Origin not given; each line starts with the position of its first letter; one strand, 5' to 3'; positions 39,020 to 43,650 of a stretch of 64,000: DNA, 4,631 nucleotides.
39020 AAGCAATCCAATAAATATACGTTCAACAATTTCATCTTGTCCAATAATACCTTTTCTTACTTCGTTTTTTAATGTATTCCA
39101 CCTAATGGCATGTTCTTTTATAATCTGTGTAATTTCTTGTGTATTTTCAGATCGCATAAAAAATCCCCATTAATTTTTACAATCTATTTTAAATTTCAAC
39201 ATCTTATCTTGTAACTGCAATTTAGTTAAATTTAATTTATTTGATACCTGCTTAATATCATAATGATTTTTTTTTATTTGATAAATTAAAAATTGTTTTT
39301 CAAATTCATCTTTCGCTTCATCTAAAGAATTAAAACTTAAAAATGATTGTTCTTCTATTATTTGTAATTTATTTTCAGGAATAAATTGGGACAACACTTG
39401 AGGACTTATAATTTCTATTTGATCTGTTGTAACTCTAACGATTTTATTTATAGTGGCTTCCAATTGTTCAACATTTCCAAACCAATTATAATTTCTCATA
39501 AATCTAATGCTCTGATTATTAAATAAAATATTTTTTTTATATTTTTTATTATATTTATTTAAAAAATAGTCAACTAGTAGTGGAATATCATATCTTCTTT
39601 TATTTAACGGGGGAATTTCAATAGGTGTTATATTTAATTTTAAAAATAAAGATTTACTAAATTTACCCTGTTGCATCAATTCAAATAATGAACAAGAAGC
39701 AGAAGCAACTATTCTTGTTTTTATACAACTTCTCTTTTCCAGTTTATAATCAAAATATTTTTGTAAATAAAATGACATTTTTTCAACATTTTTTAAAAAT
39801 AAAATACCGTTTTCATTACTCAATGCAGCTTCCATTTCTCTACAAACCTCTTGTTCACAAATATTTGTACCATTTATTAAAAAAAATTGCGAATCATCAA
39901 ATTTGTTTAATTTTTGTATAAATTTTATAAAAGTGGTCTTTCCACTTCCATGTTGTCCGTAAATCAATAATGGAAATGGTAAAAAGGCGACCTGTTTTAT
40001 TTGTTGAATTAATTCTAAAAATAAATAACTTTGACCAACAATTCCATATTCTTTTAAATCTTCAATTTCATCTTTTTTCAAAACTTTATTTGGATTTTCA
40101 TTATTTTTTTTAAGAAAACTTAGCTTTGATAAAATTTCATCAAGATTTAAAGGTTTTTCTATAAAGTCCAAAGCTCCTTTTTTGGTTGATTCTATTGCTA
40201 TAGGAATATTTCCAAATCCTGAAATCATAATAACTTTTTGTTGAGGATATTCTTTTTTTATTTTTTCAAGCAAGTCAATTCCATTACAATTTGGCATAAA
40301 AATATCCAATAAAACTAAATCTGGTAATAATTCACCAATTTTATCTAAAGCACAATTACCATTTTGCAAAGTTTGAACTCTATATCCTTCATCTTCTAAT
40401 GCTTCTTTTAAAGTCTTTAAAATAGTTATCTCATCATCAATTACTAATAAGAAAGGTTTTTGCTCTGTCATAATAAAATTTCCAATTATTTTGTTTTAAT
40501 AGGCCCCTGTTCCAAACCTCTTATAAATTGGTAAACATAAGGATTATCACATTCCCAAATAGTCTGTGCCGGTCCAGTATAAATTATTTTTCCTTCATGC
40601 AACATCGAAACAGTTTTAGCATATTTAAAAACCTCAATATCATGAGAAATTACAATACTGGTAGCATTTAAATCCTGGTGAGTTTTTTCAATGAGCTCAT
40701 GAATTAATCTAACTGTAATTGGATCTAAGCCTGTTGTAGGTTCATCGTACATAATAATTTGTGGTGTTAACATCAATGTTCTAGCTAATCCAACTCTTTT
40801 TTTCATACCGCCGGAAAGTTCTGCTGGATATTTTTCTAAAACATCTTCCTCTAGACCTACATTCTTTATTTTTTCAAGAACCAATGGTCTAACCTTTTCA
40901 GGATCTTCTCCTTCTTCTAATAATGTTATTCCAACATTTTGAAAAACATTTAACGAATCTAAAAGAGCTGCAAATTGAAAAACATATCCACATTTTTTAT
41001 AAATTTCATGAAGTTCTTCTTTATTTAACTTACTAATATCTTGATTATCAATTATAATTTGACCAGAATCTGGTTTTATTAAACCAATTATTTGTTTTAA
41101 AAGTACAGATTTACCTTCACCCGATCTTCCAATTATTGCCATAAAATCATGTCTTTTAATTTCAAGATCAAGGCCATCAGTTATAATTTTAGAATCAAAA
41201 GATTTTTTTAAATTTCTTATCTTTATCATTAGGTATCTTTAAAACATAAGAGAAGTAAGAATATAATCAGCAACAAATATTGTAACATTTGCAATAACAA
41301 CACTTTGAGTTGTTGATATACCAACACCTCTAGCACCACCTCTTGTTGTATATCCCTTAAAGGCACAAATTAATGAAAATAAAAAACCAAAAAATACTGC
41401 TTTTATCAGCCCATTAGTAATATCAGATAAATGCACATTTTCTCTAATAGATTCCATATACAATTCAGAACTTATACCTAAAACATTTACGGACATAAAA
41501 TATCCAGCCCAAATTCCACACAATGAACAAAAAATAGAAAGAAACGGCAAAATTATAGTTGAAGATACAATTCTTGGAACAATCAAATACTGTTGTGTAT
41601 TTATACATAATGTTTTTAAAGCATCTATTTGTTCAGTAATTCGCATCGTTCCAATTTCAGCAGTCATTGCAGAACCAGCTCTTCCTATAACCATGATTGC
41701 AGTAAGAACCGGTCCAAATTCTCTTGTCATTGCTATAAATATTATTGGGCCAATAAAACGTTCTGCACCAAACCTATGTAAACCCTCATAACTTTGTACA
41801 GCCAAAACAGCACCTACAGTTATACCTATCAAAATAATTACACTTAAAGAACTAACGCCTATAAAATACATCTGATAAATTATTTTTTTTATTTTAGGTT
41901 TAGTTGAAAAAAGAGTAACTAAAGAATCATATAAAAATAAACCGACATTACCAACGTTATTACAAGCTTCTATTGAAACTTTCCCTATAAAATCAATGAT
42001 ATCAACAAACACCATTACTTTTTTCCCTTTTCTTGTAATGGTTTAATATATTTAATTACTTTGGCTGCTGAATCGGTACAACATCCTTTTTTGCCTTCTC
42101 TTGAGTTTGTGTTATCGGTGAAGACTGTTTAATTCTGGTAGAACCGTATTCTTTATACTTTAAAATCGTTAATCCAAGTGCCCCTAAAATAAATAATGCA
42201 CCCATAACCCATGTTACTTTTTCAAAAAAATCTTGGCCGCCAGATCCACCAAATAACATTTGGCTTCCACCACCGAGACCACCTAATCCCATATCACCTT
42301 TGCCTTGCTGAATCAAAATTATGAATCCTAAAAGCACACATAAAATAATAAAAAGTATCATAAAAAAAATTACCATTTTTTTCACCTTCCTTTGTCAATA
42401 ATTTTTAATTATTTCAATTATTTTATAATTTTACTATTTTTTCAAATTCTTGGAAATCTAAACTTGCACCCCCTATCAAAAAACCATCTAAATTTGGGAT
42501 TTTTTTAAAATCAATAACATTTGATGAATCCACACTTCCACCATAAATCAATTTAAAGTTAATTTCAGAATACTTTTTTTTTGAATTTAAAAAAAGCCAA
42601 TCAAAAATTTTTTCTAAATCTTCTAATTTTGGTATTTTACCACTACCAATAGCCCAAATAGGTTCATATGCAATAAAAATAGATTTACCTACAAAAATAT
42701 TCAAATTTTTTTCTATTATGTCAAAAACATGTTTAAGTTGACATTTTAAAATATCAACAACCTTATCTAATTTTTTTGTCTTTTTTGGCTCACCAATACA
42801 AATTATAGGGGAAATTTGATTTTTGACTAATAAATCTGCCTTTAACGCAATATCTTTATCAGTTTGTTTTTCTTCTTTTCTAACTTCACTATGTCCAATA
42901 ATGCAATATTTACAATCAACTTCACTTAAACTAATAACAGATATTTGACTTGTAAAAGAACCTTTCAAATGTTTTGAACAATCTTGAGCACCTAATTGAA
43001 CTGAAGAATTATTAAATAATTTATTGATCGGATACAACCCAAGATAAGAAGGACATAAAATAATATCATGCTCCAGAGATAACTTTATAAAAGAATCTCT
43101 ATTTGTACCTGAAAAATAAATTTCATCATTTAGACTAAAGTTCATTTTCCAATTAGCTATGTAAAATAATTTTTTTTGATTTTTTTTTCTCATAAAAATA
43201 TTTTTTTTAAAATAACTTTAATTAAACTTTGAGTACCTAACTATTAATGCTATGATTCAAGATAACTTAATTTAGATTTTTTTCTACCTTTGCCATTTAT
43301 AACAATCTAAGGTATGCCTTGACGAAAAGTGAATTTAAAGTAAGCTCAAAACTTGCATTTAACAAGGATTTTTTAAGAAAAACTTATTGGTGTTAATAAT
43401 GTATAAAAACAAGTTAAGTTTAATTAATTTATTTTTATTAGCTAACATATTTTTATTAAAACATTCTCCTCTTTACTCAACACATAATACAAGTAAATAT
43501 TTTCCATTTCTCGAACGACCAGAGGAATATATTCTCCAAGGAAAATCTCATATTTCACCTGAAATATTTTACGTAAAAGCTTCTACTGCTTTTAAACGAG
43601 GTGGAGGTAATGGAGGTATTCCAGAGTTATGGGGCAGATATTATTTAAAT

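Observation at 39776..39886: NtrC-type enhancer-binding protein with intact receiver but a gutted AAA+ engine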

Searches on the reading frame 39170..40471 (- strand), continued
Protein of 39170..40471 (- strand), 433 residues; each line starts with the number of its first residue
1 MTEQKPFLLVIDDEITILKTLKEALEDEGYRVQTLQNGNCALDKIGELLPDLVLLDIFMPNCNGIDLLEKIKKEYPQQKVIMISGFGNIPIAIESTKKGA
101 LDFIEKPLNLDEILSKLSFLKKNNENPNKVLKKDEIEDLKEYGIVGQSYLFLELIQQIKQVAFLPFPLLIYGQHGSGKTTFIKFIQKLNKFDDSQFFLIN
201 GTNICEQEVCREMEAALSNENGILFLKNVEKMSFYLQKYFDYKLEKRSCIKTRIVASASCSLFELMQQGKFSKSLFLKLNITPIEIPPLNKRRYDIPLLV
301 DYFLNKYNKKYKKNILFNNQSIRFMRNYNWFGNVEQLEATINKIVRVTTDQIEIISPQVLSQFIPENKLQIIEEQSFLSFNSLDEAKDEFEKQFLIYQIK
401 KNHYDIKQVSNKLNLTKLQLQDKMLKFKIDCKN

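Call 41: predict_structure(alignment_id=A1)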
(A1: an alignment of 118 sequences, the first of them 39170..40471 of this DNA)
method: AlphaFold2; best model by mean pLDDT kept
length: 433 residues; sequences in the alignment: 118
mean_pLDDT: 90.6   pTM: 0.77
mean pLDDT of the five models: 90.6, 89.6, 89.2, 89.0, 88.5
residues with pLDDT >= 90: 330; 70-90: 74; 50-70: 16; < 50: 13
segments of 3 or more residues with pLDDT < 50: 127-134
pLDDT, mean of each block of 10 residues (from residue 1): 78 96 95 96 90 95 95 91 87 92 93 93 53 60 89 92 95 97 96 95 93 93 97 97 84 96 98 98 96 92 97 94 92 97 96 91 76 78 91 90 91 95 94 64
secondary structure, 60 per line:
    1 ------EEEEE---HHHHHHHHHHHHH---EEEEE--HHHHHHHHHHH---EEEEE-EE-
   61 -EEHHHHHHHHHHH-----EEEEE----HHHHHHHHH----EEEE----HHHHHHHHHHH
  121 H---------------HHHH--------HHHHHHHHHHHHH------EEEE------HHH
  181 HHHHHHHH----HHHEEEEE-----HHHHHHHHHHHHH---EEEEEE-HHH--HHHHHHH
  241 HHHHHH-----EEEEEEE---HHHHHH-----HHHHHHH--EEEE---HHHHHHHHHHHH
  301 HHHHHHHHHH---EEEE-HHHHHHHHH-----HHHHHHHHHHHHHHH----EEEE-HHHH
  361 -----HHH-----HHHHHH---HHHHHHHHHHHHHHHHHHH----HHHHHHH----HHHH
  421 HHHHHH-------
elements in order: E7-11 H15-27 E31-35 H38-48 E52-56 H64-74 E80-84 H89-97 E102-105 H110-121 H137-140 H149-161 E168-171 H178-188 E196-200 H206-218 E222-227 H234-246 E252-258 H262-267 H273-279 E282-285 H289-310 E314-317 H319-327 H333-347 E352-355 H357-360 H374-379 H383-401 H406-412 H417-426

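Call 43: find_encoding_contigs(protein=P0074, flank=10000, max_places=1)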
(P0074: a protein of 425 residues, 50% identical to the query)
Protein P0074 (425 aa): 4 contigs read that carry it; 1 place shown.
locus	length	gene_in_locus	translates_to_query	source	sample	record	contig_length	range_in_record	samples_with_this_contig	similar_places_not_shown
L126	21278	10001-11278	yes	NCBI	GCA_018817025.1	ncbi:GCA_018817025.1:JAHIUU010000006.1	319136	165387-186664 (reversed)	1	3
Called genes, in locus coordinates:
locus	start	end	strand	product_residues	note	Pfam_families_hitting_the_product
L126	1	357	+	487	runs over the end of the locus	PF02934:GatB_N, PF02637:GatB_Yqey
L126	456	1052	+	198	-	PF01330:RuvA_N, PF14520:HHH_5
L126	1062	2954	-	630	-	PF00912:Transgly, PF00905:Transpeptidase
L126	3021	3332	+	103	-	-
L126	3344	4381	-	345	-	PF00022:Actin (weak), PF06723:MreB_Mbl, PF00012:HSP70, PF11104:PilM_2 (faint), PF14450:FtsA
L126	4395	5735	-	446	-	-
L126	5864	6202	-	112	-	-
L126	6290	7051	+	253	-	PF00121:TIM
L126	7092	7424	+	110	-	PF03840:SecG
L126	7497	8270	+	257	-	PF02405:MlaE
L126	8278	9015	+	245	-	PF02463:SMC_N (faint), PF00005:ABC_tran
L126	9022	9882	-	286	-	-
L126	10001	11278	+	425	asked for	PF00072:Response_reg, PF00158:Sigma54_activat, PF14532:Sigma54_activ_2, PF25601:AAA_lid_14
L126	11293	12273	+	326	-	PF00493:MCM (weak), PF20030:bpMoxR, PF00004:AAA (weak), PF07726:AAA_3, PF07728:AAA_5, PF17863:AAA_lid_2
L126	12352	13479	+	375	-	-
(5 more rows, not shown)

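Call 44: find_encoding_contigs(protein=P0114, flank=10000, max_places=1)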
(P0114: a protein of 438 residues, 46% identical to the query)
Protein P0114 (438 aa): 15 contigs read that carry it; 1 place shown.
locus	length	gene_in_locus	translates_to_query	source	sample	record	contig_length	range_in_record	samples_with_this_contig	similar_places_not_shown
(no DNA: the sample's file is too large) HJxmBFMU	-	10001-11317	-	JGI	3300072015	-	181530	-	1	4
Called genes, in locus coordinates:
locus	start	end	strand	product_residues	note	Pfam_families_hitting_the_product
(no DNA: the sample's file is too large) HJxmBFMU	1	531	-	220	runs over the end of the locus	-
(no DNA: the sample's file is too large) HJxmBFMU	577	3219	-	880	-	PF00675:Peptidase_M16, PF05193:Peptidase_M16_C, PF00675:Peptidase_M16, PF05193:Peptidase_M16_C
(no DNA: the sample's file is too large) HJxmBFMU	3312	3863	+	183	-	PF04028:DUF374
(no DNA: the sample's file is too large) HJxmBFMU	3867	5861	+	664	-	PF17764:PriA_3primeBD, PF00270:DEAD, PF04851:ResIII, PF18319:Zn_ribbon_PriA, PF00271:Helicase_C, PF18074:PriA_C (weak)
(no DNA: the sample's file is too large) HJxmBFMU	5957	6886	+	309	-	-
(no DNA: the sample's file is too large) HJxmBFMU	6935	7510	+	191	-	PF12796:Ank_2 (weak)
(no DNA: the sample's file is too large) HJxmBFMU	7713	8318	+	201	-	PF12796:Ank_2 (faint)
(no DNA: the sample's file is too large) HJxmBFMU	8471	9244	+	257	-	PF02405:MlaE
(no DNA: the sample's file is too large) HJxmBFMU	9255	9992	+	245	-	PF02463:SMC_N (faint), PF00005:ABC_tran, PF13304:AAA_21 (faint)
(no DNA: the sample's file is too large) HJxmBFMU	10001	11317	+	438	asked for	PF00004:AAA (faint), PF00072:Response_reg, PF00158:Sigma54_activat, PF14532:Sigma54_activ_2, PF20720:nSTAND3 (weak), PF25601:AAA_lid_14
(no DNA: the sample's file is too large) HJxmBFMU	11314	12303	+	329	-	PF00493:MCM (weak), PF20030:bpMoxR, PF07726:AAA_3, PF07728:AAA_5, PF17863:AAA_lid_2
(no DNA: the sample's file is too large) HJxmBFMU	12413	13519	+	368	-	PF11356:T2SSC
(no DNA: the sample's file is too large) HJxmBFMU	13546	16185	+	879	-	PF21305:type_II_gspD_N0, PF03958:Secretin_N, PF00263:Secretin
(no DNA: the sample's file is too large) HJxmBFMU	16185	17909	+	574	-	PF11104:PilM_2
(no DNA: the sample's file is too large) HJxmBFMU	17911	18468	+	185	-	-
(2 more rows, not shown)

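Call 45: find_encoding_contigs(protein=P0095, flank=10000, max_places=1)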
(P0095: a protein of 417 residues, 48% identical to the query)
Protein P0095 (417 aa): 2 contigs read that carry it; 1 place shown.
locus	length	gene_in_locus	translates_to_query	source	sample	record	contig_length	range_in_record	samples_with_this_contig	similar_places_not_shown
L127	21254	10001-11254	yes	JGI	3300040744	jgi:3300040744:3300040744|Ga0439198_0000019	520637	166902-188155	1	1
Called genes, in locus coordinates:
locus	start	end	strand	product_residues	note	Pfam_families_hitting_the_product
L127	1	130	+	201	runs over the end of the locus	PF02390:Methyltransf_4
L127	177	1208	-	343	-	PF03590:AsnA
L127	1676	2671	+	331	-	PF00481:PP2C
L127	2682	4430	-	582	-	PF00149:Metallophos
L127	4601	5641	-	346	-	PF00022:Actin (weak), PF06723:MreB_Mbl, PF00012:HSP70, PF11104:PilM_2 (faint), PF14450:FtsA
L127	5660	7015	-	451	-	-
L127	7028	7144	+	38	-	-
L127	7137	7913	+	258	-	PF00121:TIM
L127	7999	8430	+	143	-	PF03840:SecG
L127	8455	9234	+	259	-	PF02405:MlaE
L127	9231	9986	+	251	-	PF00005:ABC_tran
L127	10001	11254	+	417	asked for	PF00072:Response_reg, PF00158:Sigma54_activat, PF14532:Sigma54_activ_2, PF25601:AAA_lid_14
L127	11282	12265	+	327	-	PF00493:MCM, PF20030:bpMoxR, PF00004:AAA (weak), PF05496:RuvB_N (weak), PF07726:AAA_3, PF07728:AAA_5, PF17863:AAA_lid_2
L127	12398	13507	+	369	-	PF11356:T2SSC (weak)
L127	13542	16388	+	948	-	PF21305:type_II_gspD_N0, PF03958:Secretin_N (weak), PF00263:Secretin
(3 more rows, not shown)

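Call 46: fold_search(model_id=the predicted structure, library=pdb)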
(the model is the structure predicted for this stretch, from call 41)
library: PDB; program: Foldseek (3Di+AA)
matches with E <= 10: 1834; with E <= 0.001: 956
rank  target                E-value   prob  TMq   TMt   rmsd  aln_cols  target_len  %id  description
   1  5m7p_B                2.2e-30  1.00  0.46  0.45  23.9       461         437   28  Crystal structure of NtrX from Brucella abortus in complex with ADP processed with the CrystalDirect automated mountin (released 2017-01-25)
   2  5m7n_B                1.0e-29  1.00  0.45  0.46  23.8       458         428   28  Crystal structure of NtrX from Brucella abortus in complex with ATP processed with the CrystalDirect automated mountin (released 2017-01-25)
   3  5m7o_B                2.3e-29  1.00  0.45  0.45  24.4       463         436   27  Crystal structure of NtrX from Brucella abortus processed with the CrystalDirect automated mounting and cryo-cooling t (released 2017-01-25)
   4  5m7o_A                2.5e-29  1.00  0.47  0.45  22.5       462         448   27  Crystal structure of NtrX from Brucella abortus processed with the CrystalDirect automated mounting and cryo-cooling t (released 2017-01-25)
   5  5m7n_A                3.5e-29  1.00  0.47  0.46  22.3       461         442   26  Crystal structure of NtrX from Brucella abortus in complex with ATP processed with the CrystalDirect automated mountin (released 2017-01-25)
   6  5m7p_A                3.5e-29  1.00  0.46  0.45  22.3       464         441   26  Crystal structure of NtrX from Brucella abortus in complex with ADP processed with the CrystalDirect automated mountin (released 2017-01-25)
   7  1ny5_A                1.8e-28  1.00  0.45  0.50  21.8       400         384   29  Crystal structure of sigm54 activator (AAA+ ATPase) in the inactive state (released 2003-11-11)
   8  1ny5_B                1.8e-27  1.00  0.45  0.51  21.4       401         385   29  Crystal structure of sigm54 activator (AAA+ ATPase) in the inactive state (released 2003-11-11)
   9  3dzd_A                1.8e-26  1.00  0.45  0.53  20.9       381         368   28  Crystal structure of sigma54 activator NTRC4 in the inactive state (released 2008-11-25)
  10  4l4u                  2.0e-26  1.00  0.44  0.49  21.4       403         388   28  Crystal structure of construct containing A. aeolicus NtrC1 receiver, central and DNA binding domains (released 2013-08-28)
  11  5ep0                  2.4e-22  1.00  0.44  0.50  16.6       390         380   24  Quorum-Sensing Signal Integrator LuxO - Receiver+Catalytic Domains (released 2016-04-20)
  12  7v2b_D                4.7e-21  1.00  0.45  0.51  19.2       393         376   20  Crystal Structure of VpsR display novel dimeric architecture and c-di-GMP binding: mechanistic implications in oligome (released 2022-04-06)
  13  7v2b_A                2.5e-20  1.00  0.44  0.50  17.4       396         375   20  Crystal Structure of VpsR display novel dimeric architecture and c-di-GMP binding: mechanistic implications in oligome (released 2022-04-06)
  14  8p53_C                3.3e-19  1.00  0.44  0.51  18.0       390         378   22  Cryo-EM structure of the c-di-GMP-free FleQ-FleN master regulator complex of P. aeruginosa (released 2023-12-13)
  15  8p53_D                3.9e-19  1.00  0.44  0.51  18.0       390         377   22  Cryo-EM structure of the c-di-GMP-free FleQ-FleN master regulator complex of P. aeruginosa (released 2023-12-13)
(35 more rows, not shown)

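Call 69: find_related_loci(query=A1, collection=metagenome_contigs, flank=10000)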
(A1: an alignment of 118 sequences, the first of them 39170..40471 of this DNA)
Query A1 (433 aa) in metagenome_contigs; peptide patterns used: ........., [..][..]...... (x = any residue, [..] = any of these).
600 stretches matched a pattern (row limit reached: there are more); 590 encode a relative of the query (tblastn E <= 1e-3); the best 80 are kept; 80 distinct loci.
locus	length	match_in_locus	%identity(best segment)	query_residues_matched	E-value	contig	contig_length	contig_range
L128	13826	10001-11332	32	8-429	1e-71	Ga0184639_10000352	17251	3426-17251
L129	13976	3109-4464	32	8-432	6e-69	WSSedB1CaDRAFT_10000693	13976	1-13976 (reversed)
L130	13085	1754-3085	31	7-429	2e-67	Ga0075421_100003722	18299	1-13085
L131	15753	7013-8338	30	7-429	4e-67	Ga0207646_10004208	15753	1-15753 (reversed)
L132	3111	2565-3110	58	3-186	9e-66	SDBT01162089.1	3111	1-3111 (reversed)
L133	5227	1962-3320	31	8-432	3e-65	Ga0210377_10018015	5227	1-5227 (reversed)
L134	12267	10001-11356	32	8-432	8e-64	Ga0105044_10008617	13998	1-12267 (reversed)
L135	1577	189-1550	31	8-433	7e-67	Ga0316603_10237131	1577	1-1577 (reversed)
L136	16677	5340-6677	31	8-429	6e-63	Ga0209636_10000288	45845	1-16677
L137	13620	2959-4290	29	7-429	5e-63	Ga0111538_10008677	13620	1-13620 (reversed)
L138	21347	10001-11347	29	8-429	4e-62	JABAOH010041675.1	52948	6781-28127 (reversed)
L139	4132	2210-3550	32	6-427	3e-62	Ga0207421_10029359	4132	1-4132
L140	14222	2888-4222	29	7-429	6e-62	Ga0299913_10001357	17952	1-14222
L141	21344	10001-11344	32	8-432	6e-62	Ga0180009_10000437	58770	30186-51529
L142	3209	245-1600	31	8-430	2e-61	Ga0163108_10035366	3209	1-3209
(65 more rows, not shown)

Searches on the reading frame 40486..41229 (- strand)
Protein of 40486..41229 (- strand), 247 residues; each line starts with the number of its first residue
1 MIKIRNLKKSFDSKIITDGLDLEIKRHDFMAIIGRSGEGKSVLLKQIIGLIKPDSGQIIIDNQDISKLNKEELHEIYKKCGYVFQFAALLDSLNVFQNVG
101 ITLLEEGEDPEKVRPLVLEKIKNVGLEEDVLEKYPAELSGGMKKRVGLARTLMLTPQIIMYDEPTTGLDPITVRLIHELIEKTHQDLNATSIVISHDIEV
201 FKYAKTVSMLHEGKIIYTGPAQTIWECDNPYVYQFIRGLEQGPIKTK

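Call 8: search_protein_families(library=pfam, proteins=[window:40486-41229:-], max_evalue=0.001)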
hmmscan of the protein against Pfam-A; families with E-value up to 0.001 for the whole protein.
window:40486-41229:- (247 aa): 4 families
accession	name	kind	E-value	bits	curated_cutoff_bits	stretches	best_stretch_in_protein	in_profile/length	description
PF00005.33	ABC_tran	-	3.7e-31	109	25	1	18-166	2-137/137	ABC transporter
PF02463.25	SMC_N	-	7.8e-05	22.6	40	0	27-208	24-209/220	RecF/RecN/SMC N terminal domain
PF25199.1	nSTAND_NTPase5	-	0.00032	21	34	1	25-76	39-93/145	Novel STAND NTPase 5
PF13304.12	AAA_21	-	0.00062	20.4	27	0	135-199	235-301/304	AAA domain, putative AbiEii toxin, Type IV TA system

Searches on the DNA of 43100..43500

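Call 54: search_rna_families(source=window, start=43100, end=43500, threshold=evalue, max_evalue=1)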
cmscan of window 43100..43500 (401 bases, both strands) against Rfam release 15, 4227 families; matches with E-value up to 1: 0.
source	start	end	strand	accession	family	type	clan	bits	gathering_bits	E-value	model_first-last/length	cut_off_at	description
